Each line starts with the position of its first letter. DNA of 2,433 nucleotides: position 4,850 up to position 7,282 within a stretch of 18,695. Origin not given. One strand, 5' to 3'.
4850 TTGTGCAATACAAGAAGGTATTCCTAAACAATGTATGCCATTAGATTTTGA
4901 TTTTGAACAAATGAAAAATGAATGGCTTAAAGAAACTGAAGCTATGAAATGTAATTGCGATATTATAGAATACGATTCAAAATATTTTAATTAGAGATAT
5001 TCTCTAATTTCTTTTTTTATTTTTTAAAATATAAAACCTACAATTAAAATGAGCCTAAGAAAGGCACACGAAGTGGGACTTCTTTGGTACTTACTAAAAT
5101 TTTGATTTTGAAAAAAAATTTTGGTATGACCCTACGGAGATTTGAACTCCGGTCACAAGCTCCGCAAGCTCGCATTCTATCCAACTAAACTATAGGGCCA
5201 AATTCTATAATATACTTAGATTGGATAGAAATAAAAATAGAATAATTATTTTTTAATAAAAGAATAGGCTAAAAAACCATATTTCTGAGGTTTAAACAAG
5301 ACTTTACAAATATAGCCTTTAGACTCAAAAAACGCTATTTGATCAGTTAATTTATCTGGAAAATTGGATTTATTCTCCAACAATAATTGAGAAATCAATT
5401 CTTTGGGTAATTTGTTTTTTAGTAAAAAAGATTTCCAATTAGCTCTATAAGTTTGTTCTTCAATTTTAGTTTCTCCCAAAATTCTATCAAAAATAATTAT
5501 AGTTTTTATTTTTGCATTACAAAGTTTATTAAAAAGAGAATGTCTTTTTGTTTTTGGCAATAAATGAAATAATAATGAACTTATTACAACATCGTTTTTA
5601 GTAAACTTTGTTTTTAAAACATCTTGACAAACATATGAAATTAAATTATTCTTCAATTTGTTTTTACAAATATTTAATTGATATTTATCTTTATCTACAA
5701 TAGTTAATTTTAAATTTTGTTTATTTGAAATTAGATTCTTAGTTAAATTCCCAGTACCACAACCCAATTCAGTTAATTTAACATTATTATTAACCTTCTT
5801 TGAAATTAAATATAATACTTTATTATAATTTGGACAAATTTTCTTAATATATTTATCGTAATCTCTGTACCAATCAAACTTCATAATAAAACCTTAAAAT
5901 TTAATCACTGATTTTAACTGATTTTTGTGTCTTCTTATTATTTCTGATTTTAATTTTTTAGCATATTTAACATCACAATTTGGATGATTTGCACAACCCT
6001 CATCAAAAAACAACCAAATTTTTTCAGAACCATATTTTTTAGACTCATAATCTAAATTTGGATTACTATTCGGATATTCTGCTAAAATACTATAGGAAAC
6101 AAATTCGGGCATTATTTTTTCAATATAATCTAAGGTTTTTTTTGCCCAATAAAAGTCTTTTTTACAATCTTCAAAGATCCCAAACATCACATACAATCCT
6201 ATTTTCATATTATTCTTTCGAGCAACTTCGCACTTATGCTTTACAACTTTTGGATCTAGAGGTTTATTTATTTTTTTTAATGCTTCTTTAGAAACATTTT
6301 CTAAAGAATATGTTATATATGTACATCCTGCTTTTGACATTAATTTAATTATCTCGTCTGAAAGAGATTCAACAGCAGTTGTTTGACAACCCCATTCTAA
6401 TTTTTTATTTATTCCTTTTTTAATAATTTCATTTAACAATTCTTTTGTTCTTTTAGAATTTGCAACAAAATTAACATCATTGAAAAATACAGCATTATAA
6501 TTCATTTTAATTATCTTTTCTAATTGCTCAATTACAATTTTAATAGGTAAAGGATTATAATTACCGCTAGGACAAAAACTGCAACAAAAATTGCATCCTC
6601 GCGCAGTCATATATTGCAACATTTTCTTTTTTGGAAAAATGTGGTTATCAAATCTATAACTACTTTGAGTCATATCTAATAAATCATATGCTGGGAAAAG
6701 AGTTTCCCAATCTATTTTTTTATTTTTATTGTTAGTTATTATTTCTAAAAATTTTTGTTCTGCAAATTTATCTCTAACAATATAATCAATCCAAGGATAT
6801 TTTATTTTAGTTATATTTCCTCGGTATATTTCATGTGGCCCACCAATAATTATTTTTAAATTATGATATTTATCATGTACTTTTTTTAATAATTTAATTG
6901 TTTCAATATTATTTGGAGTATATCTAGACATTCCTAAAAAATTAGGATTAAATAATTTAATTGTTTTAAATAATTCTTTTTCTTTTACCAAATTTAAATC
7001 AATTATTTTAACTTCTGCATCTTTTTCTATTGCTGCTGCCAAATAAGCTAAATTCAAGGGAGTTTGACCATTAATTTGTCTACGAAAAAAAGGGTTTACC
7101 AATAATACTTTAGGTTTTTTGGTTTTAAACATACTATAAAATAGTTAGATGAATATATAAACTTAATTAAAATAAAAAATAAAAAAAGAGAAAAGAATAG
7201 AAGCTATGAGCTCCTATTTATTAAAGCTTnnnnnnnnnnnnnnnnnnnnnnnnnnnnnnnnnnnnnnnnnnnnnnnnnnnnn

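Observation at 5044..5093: Conserved 50-nt GC-rich hairpin element about 32 nt downstream of BOTH tRNA-Arg genes: candidate undescribed small RNA or cis element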

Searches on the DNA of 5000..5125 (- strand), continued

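Call 81: search_with_rna_model(model_id=R2, source=window, filters=off, max_evalue=10, show_alignments=4)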
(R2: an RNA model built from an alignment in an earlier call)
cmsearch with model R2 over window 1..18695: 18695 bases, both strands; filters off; matches with E-value up to 10: 20.
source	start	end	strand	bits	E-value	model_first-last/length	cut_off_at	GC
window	5052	5089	-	51.7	2.7e-11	1-38/38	no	0.47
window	17722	17759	+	49.6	9.1e-11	1-38/38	no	0.55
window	12745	12799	+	14.1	0.12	1-38/38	no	0.27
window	718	757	-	13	0.23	1-38/38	no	0.28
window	8741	8762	-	12.7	0.28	1-38/38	no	0.27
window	5486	5516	+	12.6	0.29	1-38/38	no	0.13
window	274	299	-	11.1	0.7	1-38/38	no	0.27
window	6284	6308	-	9.8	1.5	1-38/38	no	0.2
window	6284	6308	+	9.1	2.2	1-38/38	no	0.2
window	12526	12550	+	8.8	2.7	1-38/38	no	0.32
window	17722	17759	-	8.7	2.9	1-38/38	no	0.55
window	9485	9528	-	8.6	3.1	1-38/38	no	0.16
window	7560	7596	+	8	4.4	1-38/38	no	0.32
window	8706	8735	-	7.7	5.3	1-38/38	no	0.3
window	6001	6045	+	7.6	5.6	1-38/38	no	0.24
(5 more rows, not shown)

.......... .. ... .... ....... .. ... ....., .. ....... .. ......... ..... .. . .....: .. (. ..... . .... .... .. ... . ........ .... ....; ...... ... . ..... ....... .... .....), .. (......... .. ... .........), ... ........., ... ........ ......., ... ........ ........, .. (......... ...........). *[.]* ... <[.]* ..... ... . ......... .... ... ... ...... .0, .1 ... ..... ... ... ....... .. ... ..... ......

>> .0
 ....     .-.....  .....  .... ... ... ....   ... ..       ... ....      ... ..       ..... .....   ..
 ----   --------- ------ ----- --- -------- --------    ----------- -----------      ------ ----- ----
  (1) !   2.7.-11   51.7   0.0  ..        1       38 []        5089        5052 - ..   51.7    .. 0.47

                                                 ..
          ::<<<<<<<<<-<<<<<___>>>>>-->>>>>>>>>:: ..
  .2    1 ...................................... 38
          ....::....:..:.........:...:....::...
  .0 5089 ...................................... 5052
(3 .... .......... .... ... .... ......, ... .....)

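Call 82: search_with_rna_model(model_id=R2, sources=[L005, L006, L001, L015, L022], filters=off, max_evalue=10)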
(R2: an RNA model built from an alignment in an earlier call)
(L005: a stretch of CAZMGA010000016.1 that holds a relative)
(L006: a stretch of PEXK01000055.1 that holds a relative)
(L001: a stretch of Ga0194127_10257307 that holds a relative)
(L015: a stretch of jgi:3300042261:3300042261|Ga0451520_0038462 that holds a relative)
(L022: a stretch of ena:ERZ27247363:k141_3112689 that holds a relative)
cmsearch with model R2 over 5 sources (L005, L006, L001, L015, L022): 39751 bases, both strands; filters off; matches with E-value up to 10: 30.
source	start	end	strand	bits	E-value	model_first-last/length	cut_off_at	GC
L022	1496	1535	+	53.8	1.7e-11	1-38/38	no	0.5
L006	125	163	+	52.6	3.4e-11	1-38/38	no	0.44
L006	230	268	+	52.1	4.5e-11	1-38/38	no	0.44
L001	30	68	-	49.7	1.9e-10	1-38/38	no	0.44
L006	11322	11360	+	48.7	3.3e-10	1-38/38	no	0.54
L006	8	45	+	48.5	3.7e-10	1-38/38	no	0.39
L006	55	92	+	48.5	3.8e-10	1-38/38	no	0.39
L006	173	213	+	39.8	6.7e-08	1-38/38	no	0.34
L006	5455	5479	-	18.4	0.02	1-38/38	no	0.28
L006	7167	7196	+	16.4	0.064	1-38/38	no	0.3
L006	5455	5479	+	12.8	0.56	1-38/38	no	0.28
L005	13783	13804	+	12.7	0.58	1-38/38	no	0.32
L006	9840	9871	+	12.2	0.76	1-38/38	no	0.31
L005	2446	2481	+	11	1.6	1-38/38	no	0.19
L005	2008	2047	-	10.8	1.8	1-38/38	no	0.2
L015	882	900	-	9.9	3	1-38/38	no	0.26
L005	11205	11257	-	9.4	4.2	1-38/38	no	0.26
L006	15756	15799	-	9.2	4.5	1-38/38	no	0.27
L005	880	909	+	9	5.2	1-38/38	no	0.2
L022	2941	2957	+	8.8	5.7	1-38/38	no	0.24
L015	2860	2902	-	8.6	6.5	1-38/38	no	0.26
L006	173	213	-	8.4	7.2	1-38/38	no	0.34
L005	8499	8564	+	8.4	7.5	1-38/38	no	0.2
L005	1085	1157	-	8.3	7.8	1-38/38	no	0.34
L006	15177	15220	-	8.3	7.9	1-38/38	no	0.36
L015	1029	1088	-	8.1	9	1-38/38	no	0.25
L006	3128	3152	+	8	9.1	1-38/38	no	0.2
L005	4857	4903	-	7.9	9.7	1-38/38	no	0.28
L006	11357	11374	-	7.9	9.7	1-38/38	no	0.44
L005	5847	5862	-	7.9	10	1-38/38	no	0.19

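Call 88: search_with_rna_model(model_id=R2, source=L023, filters=off, max_evalue=1, show_alignments=5)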
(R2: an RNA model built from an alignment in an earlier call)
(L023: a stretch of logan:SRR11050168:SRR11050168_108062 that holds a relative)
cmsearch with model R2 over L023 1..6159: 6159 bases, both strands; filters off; matches with E-value up to 1: 2.
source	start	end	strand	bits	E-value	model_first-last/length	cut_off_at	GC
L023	936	960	-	10.4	0.35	1-38/38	no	0.48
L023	2965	2992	+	8.8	0.91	1-38/38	no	0.18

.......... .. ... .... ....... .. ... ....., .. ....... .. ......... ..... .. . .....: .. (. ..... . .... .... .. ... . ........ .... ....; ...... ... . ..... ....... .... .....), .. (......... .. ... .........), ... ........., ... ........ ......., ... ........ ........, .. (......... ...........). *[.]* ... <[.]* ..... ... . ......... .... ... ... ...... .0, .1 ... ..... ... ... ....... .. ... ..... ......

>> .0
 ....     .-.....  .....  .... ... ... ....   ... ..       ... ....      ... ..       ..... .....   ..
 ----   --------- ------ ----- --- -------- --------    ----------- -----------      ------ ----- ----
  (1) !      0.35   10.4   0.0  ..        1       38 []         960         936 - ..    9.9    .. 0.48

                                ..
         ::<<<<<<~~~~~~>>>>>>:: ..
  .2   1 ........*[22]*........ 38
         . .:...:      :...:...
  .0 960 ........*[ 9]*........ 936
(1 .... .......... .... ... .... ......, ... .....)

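Call 94: search_with_rna_model(model_id=R2, sources=[L024, L025, L023], filters=off, max_evalue=1, show_alignments=6)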
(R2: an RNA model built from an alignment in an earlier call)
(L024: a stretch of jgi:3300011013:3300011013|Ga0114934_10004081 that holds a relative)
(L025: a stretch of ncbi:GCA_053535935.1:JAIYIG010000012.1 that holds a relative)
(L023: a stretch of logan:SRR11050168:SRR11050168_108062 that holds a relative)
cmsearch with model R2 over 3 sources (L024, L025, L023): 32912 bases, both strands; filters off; matches with E-value up to 1: 6.
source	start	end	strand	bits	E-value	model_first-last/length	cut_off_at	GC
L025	12418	12457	-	20.4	0.005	1-38/38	no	0.3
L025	17161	17194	+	14.9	0.13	1-38/38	no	0.21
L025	9943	9979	-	13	0.4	1-38/38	no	0.27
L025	7714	7749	+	12.4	0.56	7-32/38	no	0.36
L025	12612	12657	+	12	0.7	1-38/38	no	0.24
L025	1282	1351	+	11.5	0.96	1-38/38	no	0.27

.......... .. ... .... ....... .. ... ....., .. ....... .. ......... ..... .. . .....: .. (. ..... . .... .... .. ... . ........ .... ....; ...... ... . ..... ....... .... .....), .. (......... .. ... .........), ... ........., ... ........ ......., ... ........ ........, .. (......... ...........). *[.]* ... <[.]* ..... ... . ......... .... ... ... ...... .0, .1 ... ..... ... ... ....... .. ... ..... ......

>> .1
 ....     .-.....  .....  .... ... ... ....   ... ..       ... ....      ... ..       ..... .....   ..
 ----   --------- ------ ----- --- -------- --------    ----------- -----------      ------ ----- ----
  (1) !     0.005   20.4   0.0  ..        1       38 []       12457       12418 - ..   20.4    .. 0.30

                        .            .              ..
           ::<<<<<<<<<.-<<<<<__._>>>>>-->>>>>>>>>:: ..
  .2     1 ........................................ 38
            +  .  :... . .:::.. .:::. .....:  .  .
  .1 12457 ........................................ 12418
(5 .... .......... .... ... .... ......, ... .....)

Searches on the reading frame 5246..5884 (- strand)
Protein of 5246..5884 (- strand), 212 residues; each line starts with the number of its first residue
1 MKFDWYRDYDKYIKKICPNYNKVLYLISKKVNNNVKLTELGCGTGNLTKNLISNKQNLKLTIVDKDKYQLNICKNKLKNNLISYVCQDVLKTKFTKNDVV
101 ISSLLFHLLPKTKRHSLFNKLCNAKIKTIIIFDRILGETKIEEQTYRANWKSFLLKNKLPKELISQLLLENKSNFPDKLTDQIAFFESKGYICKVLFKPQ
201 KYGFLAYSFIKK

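Call 10: search_protein_families(library=pfam, proteins=[window:5246-5884:-])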
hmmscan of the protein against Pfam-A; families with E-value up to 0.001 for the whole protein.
window:5246-5884:- (212 aa): 7 families
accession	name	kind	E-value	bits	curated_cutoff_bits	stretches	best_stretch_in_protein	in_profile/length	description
PF13649.12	Methyltransf_25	-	1.3e-10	42.3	27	1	39-122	3-90/97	Methyltransferase domain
PF08241.18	Methyltransf_11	-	3.1e-08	34.6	21.2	1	39-112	2-76/95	Methyltransferase domain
PF05175.20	MTS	-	8.2e-08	32.5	23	1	33-107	31-109/170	Methyltransferase small domain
PF08242.18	Methyltransf_12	-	3.9e-07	31.1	30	1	39-113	2-82/98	Methyltransferase domain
PF13847.12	Methyltransf_31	-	1.3e-05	25.3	27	1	33-113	3-91/145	Methyltransferase domain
PF00398.26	RrnaAD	-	0.00012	21.8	24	1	31-110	28-96/263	Ribosomal RNA adenine dimethylase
PF05401.17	NodS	-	0.00062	20.1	24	1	27-119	37-130/201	Nodulation protein S (NodS)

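Call 12: find_encoding_contigs(protein=window:5246-5884:-, flank=10000, max_places=6)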
Protein window:5246-5884:- (212 aa): no gene with exactly this product is on record in the collection.

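Call 18: find_homologous_proteins(query=window:5246-5884:-)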
Query window:5246-5884:- (212 aa): 6 proteins with E <= 0.001 among 1014 candidates.
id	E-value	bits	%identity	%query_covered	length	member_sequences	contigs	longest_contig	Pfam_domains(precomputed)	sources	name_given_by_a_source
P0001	4.2e-133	459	100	100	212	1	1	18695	PF05175.21,PF13649.13,PF08241.19,PF08242.19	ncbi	-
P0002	5.0e-50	188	46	96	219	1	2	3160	PF13847.13,PF00398.27,PF05175.21,PF13649.13,PF01728.26,PF08241.19,PF08242.19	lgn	-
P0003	2.7e-42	163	48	100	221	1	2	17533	PF13847.13,PF03848.21,PF05175.21,PF13649.13,PF02390.24,PF08241.19,PF08242.19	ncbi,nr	ncbi:class I SAM-dependent methyltransferase [Patescibacteria group bacterium]|nr:class I SAM-depend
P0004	1.6e-38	151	41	98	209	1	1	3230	PF00398.27,PF13649.13,PF01209.25,PF08241.19,PF08242.19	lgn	-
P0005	4.3e-7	48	25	87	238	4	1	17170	PF13847.13,PF13489.13,PF02353.27,PF05175.21,PF13649.13,PF00891.25,PF05219.18,PF01209.25,PF08241.19,PF08242.19,PF05401.17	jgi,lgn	jgi:tRNA (cmo5U34)-methyltransferase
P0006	4.6e-4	38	30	53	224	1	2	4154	PF00398.27,PF13489.13,PF02353.27,PF08241.19,PF05891.19,PF05401.17,PF13847.13,PF03848.21,PF05175.21,PF13649.13,PF01728.26,PF01209.25,PF08242.19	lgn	-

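Call 19: find_encoding_contigs(protein=P0003, flank=10000, max_places=4)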
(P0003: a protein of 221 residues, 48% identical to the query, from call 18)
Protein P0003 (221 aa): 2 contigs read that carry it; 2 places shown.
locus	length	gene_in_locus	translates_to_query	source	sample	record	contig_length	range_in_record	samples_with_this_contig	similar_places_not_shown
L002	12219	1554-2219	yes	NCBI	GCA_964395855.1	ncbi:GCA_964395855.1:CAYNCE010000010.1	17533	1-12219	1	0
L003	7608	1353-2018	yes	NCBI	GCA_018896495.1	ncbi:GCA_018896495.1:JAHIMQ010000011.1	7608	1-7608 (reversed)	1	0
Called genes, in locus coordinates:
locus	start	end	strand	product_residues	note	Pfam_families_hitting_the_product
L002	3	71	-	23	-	?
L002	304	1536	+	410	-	PF02310:B12-binding, PF04055:Radical_SAM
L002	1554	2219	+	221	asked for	PF03848:TehB (weak), PF05175:MTS (weak), PF02390:Methyltransf_4 (faint), PF13649:Methyltransf_25, PF13847:Methyltransf_31, PF08241:Methyltransf_11, PF08242:Methyltransf_12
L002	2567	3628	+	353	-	PF00348:polyprenyl_synt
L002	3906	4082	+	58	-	-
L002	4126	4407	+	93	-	-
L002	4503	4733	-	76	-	PF01934:HepT-like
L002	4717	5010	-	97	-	PF01909:NTP_transf_2, PF18765:Polbeta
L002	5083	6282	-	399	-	PF07690:MFS_1 (weak)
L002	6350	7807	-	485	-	PF13603:tRNA-synt_1_2, PF00133:tRNA-synt_1, PF09334:tRNA-synt_1g (weak), PF08264:Anticodon_1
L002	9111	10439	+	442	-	PF01476:LysM, PF23446:LysM1_NFP_LYK (faint), PF23473:LysM3_LYK4_5 (weak), PF01476:LysM, PF01551:Peptidase_M23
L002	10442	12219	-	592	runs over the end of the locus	PF00437:T2SSE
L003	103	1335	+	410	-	PF02310:B12-binding, PF04055:Radical_SAM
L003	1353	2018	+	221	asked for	PF03848:TehB (weak), PF05175:MTS (weak), PF02390:Methyltransf_4 (faint), PF13649:Methyltransf_25, PF13847:Methyltransf_31, PF08241:Methyltransf_11, PF08242:Methyltransf_12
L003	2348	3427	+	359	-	PF00348:polyprenyl_synt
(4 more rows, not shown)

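Call 20: find_encoding_contigs(protein=P0002, flank=10000, max_places=4)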
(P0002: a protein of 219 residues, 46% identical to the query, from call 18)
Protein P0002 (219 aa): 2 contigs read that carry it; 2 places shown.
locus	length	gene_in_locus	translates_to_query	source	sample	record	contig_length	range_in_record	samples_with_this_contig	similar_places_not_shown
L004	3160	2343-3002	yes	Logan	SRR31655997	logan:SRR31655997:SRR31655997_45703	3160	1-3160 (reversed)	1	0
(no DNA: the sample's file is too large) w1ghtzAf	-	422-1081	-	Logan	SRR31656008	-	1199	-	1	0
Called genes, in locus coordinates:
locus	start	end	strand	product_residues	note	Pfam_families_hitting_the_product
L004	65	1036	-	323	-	PF01047:MarR (faint), PF12802:MarR_2 (faint), PF12840:HTH_20 (faint), PF13404:HTH_AsnC-type, PF13412:HTH_24, PF13730:HTH_36 (faint), PF13404:HTH_AsnC-type (weak), PF13412:HTH_24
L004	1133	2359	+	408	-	PF02310:B12-binding, PF04055:Radical_SAM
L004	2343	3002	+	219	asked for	PF00398:RrnaAD, PF01728:FtsJ (weak), PF05175:MTS, PF13847:Methyltransf_31, PF08241:Methyltransf_11, PF08242:Methyltransf_12, PF13649:Methyltransf_25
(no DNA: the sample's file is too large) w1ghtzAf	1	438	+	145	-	?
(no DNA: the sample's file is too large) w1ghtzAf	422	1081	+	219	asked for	PF00398:RrnaAD, PF01728:FtsJ (weak), PF05175:MTS, PF13847:Methyltransf_31, PF08241:Methyltransf_11, PF08242:Methyltransf_12, PF13649:Methyltransf_25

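Call 31: list_cluster_members(proteins=[P0001])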
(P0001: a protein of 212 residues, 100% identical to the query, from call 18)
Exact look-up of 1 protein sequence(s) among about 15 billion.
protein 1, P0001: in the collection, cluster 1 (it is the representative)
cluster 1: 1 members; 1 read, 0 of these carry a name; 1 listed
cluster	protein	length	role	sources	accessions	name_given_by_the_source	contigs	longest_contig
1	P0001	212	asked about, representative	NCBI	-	-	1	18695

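Call 50: find_encoding_contigs(protein=P0001, flank=1000, max_places=3)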
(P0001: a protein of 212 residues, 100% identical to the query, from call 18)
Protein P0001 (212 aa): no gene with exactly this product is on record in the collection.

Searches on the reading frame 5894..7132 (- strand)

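Call 10: search_protein_families(library=pfam, proteins=[window:5894-7132:-])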
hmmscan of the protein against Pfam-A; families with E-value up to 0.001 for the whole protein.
window:5894-7132:- (412 aa): 2 families
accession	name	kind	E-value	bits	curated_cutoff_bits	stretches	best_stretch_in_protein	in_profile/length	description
PF04055.27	Radical_SAM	-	1.9e-14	54.6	29.5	1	176-320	3-152/166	Radical SAM superfamily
PF02310.24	B12-binding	-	1.1e-09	38.6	32.1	1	24-120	13-110/121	B12 binding domain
